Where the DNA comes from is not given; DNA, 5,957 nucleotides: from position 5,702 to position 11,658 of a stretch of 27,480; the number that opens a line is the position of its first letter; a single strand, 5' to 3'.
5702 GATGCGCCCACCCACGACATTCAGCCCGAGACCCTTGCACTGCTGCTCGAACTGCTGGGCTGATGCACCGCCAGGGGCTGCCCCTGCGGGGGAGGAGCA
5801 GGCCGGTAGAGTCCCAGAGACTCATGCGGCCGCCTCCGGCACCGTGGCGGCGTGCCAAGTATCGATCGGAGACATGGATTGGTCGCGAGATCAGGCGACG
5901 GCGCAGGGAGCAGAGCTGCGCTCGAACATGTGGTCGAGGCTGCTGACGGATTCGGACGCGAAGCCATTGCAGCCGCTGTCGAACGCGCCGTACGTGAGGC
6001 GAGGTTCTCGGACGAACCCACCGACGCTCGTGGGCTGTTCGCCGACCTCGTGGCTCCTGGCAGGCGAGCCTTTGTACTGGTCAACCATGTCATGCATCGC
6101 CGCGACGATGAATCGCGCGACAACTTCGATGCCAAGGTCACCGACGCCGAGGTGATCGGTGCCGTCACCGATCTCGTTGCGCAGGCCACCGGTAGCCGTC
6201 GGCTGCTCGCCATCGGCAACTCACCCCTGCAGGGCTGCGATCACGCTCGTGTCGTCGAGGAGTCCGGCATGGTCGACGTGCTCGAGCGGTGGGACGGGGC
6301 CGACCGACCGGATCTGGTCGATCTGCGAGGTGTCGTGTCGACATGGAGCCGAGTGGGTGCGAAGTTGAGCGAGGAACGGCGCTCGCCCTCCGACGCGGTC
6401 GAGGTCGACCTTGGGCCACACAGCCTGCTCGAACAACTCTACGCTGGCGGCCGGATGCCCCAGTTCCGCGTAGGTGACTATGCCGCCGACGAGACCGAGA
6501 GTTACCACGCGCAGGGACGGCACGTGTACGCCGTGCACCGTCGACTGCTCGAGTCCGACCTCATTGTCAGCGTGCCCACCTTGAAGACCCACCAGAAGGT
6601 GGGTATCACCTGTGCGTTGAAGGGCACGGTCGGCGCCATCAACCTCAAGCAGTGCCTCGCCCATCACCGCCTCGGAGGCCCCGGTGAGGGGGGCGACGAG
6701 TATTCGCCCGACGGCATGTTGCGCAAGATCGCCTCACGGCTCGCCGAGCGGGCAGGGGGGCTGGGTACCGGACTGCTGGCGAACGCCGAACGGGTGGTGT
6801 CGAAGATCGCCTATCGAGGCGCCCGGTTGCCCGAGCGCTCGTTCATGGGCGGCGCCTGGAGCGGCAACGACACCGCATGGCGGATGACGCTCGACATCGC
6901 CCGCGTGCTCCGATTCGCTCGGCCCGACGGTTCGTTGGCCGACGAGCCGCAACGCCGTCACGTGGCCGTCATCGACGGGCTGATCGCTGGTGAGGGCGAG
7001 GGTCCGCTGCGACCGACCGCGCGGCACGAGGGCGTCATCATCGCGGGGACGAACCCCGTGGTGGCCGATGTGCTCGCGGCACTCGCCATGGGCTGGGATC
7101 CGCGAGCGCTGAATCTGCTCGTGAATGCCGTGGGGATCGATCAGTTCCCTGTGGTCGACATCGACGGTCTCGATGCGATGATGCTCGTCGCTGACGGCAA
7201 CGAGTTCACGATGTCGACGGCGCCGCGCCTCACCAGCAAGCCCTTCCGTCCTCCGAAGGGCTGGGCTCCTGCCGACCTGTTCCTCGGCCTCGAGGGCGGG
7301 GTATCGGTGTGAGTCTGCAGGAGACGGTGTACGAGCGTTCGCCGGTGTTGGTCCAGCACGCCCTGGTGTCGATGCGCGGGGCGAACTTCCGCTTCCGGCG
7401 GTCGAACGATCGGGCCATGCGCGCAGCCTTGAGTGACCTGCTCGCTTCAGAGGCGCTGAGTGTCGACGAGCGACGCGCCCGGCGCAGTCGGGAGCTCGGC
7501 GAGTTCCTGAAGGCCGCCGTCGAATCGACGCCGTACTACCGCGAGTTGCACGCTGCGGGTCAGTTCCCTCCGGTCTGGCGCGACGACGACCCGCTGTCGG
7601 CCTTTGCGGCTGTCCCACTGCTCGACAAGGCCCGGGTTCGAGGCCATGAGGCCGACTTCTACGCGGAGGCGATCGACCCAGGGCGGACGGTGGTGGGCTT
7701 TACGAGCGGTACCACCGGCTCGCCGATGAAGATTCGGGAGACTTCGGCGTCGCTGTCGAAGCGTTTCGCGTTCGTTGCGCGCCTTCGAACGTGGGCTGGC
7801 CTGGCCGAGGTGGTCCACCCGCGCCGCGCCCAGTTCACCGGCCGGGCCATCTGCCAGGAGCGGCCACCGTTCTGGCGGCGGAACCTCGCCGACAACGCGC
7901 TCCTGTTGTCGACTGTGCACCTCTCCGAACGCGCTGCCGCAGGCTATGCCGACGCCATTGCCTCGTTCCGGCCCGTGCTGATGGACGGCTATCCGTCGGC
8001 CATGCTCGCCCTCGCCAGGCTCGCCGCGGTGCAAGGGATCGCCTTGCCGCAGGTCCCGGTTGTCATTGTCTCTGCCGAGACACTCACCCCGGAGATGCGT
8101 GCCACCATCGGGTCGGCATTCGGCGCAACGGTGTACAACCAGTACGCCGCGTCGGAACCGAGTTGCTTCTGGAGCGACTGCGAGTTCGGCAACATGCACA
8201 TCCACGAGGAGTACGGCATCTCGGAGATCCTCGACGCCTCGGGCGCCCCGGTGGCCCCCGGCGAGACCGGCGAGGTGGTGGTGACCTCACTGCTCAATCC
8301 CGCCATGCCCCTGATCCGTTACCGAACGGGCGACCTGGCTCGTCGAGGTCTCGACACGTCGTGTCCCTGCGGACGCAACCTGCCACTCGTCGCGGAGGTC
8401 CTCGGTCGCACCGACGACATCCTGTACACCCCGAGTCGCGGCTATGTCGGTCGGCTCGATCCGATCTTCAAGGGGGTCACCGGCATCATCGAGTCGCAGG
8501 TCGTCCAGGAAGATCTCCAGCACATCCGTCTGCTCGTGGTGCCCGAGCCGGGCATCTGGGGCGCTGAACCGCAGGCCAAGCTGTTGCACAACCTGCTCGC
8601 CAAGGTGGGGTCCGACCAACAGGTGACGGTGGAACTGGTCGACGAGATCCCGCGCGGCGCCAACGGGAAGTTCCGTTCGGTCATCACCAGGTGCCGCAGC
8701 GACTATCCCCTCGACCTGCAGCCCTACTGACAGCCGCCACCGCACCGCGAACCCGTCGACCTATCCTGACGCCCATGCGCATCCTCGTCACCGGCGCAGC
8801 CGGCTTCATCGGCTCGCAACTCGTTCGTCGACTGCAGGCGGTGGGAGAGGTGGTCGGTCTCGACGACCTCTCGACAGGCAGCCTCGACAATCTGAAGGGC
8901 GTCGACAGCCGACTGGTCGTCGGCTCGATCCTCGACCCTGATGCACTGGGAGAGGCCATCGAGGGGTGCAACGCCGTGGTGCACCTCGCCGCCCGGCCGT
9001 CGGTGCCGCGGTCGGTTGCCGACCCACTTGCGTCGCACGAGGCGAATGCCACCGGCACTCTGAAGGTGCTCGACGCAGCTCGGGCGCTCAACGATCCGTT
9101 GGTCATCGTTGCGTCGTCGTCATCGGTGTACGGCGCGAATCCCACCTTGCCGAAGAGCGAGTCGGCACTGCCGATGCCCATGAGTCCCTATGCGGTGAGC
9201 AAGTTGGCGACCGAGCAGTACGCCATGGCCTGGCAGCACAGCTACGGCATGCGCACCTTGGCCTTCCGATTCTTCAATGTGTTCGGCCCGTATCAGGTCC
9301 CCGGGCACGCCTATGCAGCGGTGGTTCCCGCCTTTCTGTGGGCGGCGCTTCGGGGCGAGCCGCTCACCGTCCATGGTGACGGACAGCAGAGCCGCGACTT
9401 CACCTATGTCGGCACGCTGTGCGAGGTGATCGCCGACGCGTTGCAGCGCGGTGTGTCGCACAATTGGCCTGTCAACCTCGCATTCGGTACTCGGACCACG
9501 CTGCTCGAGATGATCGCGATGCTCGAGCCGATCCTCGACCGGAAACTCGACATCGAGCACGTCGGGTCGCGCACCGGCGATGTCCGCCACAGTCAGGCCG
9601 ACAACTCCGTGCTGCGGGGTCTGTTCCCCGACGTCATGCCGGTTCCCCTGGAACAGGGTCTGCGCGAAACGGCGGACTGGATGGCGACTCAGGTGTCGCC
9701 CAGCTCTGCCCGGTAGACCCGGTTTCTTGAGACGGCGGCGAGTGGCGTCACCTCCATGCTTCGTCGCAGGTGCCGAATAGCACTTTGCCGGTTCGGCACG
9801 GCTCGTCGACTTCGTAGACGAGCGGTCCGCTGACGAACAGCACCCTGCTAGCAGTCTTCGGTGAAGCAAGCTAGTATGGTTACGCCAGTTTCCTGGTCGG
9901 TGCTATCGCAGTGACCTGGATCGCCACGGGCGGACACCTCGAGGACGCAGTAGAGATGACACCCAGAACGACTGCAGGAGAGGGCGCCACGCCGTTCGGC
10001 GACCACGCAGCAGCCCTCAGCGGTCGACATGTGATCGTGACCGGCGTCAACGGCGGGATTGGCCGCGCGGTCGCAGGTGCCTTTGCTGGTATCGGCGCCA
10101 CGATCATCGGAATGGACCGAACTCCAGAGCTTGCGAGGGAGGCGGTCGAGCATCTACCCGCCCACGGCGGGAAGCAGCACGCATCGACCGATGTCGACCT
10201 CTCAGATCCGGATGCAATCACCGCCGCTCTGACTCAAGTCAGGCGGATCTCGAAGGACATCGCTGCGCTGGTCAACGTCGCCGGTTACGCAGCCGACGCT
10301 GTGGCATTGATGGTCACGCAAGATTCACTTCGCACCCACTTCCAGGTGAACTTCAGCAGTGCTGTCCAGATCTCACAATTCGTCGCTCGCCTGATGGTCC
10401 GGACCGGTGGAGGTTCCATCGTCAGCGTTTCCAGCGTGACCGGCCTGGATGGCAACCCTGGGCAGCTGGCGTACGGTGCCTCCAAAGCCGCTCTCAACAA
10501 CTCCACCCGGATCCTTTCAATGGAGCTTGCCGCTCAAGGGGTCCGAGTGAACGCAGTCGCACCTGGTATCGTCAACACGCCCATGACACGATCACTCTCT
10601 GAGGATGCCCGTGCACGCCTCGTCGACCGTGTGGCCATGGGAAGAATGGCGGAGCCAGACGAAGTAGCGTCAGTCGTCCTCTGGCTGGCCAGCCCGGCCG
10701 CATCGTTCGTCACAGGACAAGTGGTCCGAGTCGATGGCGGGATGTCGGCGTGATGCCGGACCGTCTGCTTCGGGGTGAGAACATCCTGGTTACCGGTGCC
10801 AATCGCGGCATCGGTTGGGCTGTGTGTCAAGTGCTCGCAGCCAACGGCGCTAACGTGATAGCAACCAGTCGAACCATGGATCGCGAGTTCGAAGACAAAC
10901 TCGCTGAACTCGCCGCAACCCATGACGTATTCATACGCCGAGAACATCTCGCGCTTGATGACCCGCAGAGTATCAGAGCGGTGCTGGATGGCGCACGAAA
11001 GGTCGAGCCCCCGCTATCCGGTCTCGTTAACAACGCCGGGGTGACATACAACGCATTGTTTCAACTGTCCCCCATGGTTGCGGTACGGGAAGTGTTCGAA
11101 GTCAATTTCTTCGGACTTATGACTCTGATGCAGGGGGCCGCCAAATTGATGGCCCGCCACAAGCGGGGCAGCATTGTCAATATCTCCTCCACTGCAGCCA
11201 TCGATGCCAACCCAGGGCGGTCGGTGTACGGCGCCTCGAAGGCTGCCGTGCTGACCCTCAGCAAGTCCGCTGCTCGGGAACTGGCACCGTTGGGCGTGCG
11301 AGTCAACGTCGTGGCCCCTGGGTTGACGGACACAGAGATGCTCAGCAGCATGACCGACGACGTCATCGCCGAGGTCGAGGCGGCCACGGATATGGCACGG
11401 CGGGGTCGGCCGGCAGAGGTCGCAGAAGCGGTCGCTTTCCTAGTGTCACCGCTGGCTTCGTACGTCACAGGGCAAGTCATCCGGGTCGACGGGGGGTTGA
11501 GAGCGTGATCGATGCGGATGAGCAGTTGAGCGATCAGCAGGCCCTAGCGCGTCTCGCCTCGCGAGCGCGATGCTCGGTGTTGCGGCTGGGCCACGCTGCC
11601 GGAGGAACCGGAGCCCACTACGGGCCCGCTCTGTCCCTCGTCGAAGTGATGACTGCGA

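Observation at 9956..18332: Self-contained ten-gene ACP/LuxEC/transketolase cassette inside a glycan locus, likely an assembly line for an unusual acyl substituent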

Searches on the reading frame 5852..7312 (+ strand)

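Call 4: search_protein_families(library=pfam, proteins=[window:5852-7312:+])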
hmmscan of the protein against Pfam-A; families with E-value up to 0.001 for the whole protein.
window:5852-7312:+ (486 aa): 1 family
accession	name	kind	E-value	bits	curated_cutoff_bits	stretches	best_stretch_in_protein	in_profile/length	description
PF04015.17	DUF362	-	1.7e-22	80.9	24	1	223-410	88-199/200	Domain of unknown function (DUF362)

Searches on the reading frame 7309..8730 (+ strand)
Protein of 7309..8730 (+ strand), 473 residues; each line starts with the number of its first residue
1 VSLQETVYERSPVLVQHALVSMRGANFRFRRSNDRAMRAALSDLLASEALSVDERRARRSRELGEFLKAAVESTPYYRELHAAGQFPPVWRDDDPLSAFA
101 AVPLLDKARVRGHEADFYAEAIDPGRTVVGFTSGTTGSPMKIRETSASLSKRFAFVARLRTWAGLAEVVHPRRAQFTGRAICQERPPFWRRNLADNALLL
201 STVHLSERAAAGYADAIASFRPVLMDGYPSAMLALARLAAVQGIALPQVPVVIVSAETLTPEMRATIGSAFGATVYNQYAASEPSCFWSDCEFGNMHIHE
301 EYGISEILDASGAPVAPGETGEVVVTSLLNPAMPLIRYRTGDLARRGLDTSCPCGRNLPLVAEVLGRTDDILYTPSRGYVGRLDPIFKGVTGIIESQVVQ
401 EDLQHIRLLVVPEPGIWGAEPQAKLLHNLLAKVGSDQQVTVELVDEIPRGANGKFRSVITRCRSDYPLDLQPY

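Call 4: search_protein_families(library=pfam, proteins=[window:7309-8730:+])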
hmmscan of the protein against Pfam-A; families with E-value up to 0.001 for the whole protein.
window:7309-8730:+ (473 aa): 1 family
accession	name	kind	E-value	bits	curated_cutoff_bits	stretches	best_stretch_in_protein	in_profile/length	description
PF00501.34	AMP-binding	-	8.4e-07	28.5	29.9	1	128-326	166-375/384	AMP-binding enzyme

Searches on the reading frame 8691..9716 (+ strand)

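Call 4: search_protein_families(library=pfam, proteins=[window:8691-9716:+])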
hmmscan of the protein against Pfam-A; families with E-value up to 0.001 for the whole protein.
window:8691-9716:+ (341 aa): 7 families
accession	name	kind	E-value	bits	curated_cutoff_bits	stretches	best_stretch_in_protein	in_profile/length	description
PF01370.27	Epimerase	-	1.1e-55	189.1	20.9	1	31-254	1-228/240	NAD dependent epimerase/dehydratase family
PF16363.11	GDP_Man_Dehyd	-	7.7e-46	157.5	27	1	32-282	1-266/332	GDP-mannose 4,6 dehydratase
PF01073.25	3Beta_HSD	-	8e-18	64.9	22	1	32-247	1-225/280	3-beta hydroxysteroid dehydrogenase/isomerase family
PF04321.23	RmlD_sub_bind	-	6.4e-16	58.7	27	1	29-256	1-202/287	RmlD substrate binding domain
PF02719.21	Polysacc_synt_2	-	6.5e-13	48.9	20.2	1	31-297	1-267/293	Polysaccharide biosynthesis protein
PF13460.12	NAD_binding_10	-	5e-10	40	27.2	1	35-179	1-132/184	NAD(P)H-binding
PF07993.18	NAD_binding_4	-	3.1e-07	30.2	20.1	1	81-199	77-209/258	Male sterility protein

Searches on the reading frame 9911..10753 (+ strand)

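Call 3: search_protein_families(library=pfam, proteins=[window:9911-10753:+])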
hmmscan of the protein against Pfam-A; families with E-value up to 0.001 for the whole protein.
window:9911-10753:+ (280 aa): 6 families
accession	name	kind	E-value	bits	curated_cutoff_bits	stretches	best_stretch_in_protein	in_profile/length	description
PF13561.12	adh_short_C2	-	1.8e-56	191.8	27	1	45-279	1-236/236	Enoyl-(Acyl carrier protein) reductase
PF00106.31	adh_short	-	3.6e-48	164.1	26.6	1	40-232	2-193/195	short chain dehydrogenase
PF08659.16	KR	-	9.5e-16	58.7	22.6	1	41-200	3-161/180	KR domain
PF01370.27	Epimerase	-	2.7e-05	24.1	20.9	1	41-132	1-80/240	NAD dependent epimerase/dehydratase family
PF23441.1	SDR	-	0.00021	21.2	27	1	185-278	159-255/258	SDR-like rossmann domain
PF02826.25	2-Hacid_dh_C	-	0.00088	19.1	25.1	0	23-76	21-73/178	D-isomer specific 2-hydroxyacid dehydrogenase, NAD binding domain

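Call 5: search_protein_families(library=ncbifam, proteins=[window:9911-10753:+], max_evalue=0.01)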
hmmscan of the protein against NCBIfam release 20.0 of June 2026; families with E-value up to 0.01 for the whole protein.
window:9911-10753:+ (280 aa): 236 families (the best 25 are shown)
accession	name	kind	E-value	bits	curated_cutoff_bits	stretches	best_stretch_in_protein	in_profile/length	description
TIGR01830.1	3oxo_ACP_reduc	equivalog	9.4e-62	208.8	297.75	1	41-278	1-238/239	3-oxoacyl-[acyl-carrier-protein] reductase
NF009466.0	PRK12826.1-2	subfamily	6.4e-60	202.7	222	1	39-279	4-245/248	3-oxoacyl-ACP reductase FabG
NF004197.0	PRK05653.1-1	equivalog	2.5e-58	197.6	332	1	35-279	4-247/249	3-oxoacyl-ACP reductase FabG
NF005559.1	PRK07231.1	subfamily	1.3e-57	195.1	215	1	36-279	2-248/249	glucose 1-dehydrogenase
NF052558.1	MBtsdlDhBudC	equivalog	2.2e-53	181.4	270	1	38-280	3-243/250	meso-2,3-butanediol dehydrogenase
NF004198.0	PRK05653.1-3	equivalog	5.5e-53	180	296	1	35-278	4-246/248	3-oxoacyl-ACP reductase FabG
NF006693.0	PRK09242.1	equivalog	1.8e-50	171.5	328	1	35-279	7-254/258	SDR family oxidoreductase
NF004199.0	PRK05653.1-4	equivalog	1.9e-50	171.8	301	1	36-278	3-245/247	3-oxoacyl-ACP reductase FabG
NF005067.0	PRK06484.1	equivalog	2.1e-50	171.8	713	1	37-279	8-252/524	short chain dehydrogenase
NF004791.0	PRK06138.1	equivalog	5.9e-50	169.9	312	1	35-280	2-251/252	SDR family oxidoreductase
NF047420.2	EF_P_mod_YmfI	equivalog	5e-48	163.9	238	1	41-278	2-235/236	elongation factor P 5-aminopentanone reductase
NF006070.0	PRK08213.1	subfamily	2.3e-47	161.7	279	1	35-280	9-258/259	gluconate 5-dehydrogenase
NF004778.0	PRK06124.1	equivalog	5e-47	160.4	303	1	34-279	7-253/256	SDR family oxidoreductase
NF004200.0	PRK05653.1-5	equivalog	7.4e-47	159.9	273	1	39-278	3-241/242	3-oxoacyl-ACP reductase FabG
NF053701.1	CsHdxCHCADhChcB2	equivalog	8.7e-47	159.7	350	1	36-280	1-244/245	cis-4-hydroxycyclohexanecarboxylate dehydrogenase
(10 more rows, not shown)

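Call 38: search_protein_families(library=pfam, proteins=[window:9956-10753:+], max_evalue=0.001)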
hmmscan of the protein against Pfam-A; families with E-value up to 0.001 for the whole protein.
window:9956-10753:+ (265 aa): 5 families
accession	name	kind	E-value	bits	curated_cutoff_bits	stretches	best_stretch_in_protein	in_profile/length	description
PF13561.12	adh_short_C2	-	1.5e-56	192.1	27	1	30-264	1-236/236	Enoyl-(Acyl carrier protein) reductase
PF00106.31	adh_short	-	3.1e-48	164.3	26.6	1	25-217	2-193/195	short chain dehydrogenase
PF08659.16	KR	-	7.7e-16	59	22.6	1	26-185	3-161/180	KR domain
PF01370.27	Epimerase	-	2.5e-05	24.2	20.9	1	26-117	1-80/240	NAD dependent epimerase/dehydratase family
PF23441.1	SDR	-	0.00018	21.5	27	1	170-263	159-255/258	SDR-like rossmann domain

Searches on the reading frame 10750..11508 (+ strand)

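Call 3: search_protein_families(library=pfam, proteins=[window:10750-11508:+])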
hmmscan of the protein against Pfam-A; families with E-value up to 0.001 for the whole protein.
window:10750-11508:+ (252 aa): 5 families
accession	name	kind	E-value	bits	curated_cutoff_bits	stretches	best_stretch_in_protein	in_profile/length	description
PF13561.12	adh_short_C2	-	5.2e-57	193.6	27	1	16-250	1-235/236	Enoyl-(Acyl carrier protein) reductase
PF00106.31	adh_short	-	1.8e-48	165.1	26.6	1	11-204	2-193/195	short chain dehydrogenase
PF08659.16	KR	-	9.1e-16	58.7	22.6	1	12-168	3-157/180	KR domain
PF01370.27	Epimerase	-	6e-06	26.3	20.9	1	12-209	1-193/240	NAD dependent epimerase/dehydratase family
PF23441.1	SDR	-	1.4e-05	25.1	27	1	118-250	121-255/258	SDR-like rossmann domain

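Call 5: search_protein_families(library=ncbifam, proteins=[window:10750-11508:+], max_evalue=0.01)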
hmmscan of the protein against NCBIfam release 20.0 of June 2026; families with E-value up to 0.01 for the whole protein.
window:10750-11508:+ (252 aa): 240 families (the best 25 are shown)
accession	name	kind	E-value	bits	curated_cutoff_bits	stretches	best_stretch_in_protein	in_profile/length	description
TIGR01830.1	3oxo_ACP_reduc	equivalog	2.3e-57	194.4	297.75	1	13-250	2-238/239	3-oxoacyl-[acyl-carrier-protein] reductase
NF005559.1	PRK07231.1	subfamily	9.8e-57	192.3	215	1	7-250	2-247/249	glucose 1-dehydrogenase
NF004198.0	PRK05653.1-3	equivalog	3.5e-56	190.4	296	1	6-250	4-246/248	3-oxoacyl-ACP reductase FabG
NF009464.0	PRK12824.1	subfamily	1.8e-53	181.7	269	1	12-250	5-242/245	3-oxoacyl-ACP reductase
NF004197.0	PRK05653.1-1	equivalog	6.5e-52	176.6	332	1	5-250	3-246/249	3-oxoacyl-ACP reductase FabG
NF009466.0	PRK12826.1-2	subfamily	1e-50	172.5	222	1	11-250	5-244/248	3-oxoacyl-ACP reductase FabG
TIGR01829.1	AcAcCoA_reduct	subfamily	3.4e-49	167.7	302.1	1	13-250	4-240/242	acetoacetyl-CoA reductase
NF005067.0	PRK06484.1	equivalog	4.6e-49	167.3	713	1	10-251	10-252/524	short chain dehydrogenase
NF004199.0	PRK05653.1-4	equivalog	9.1e-49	166.3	301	1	8-250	4-245/247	3-oxoacyl-ACP reductase FabG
NF047420.2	EF_P_mod_YmfI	equivalog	1.4e-47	162.4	238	1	12-250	2-235/236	elongation factor P 5-aminopentanone reductase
NF005893.0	PRK07856.1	equivalog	1.1e-46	159.2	255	1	7-249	7-240/255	SDR family oxidoreductase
NF006074.0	PRK08220.1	equivalog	2e-46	158.6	312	1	7-249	6-246/251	2,3-dihydro-2,3-dihydroxybenzoate dehydrogenase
TIGR04316.1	dhbA_paeA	equivalog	6.2e-46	157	300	1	12-249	1-246/250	2,3-dihydro-2,3-dihydroxybenzoate dehydrogenase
NF005446.0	PRK07035.1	equivalog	1.8e-45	155.2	373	1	7-250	9-253/255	SDR family oxidoreductase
NF004200.0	PRK05653.1-5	equivalog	3.9e-45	154.3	273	1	10-250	3-241/242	3-oxoacyl-ACP reductase FabG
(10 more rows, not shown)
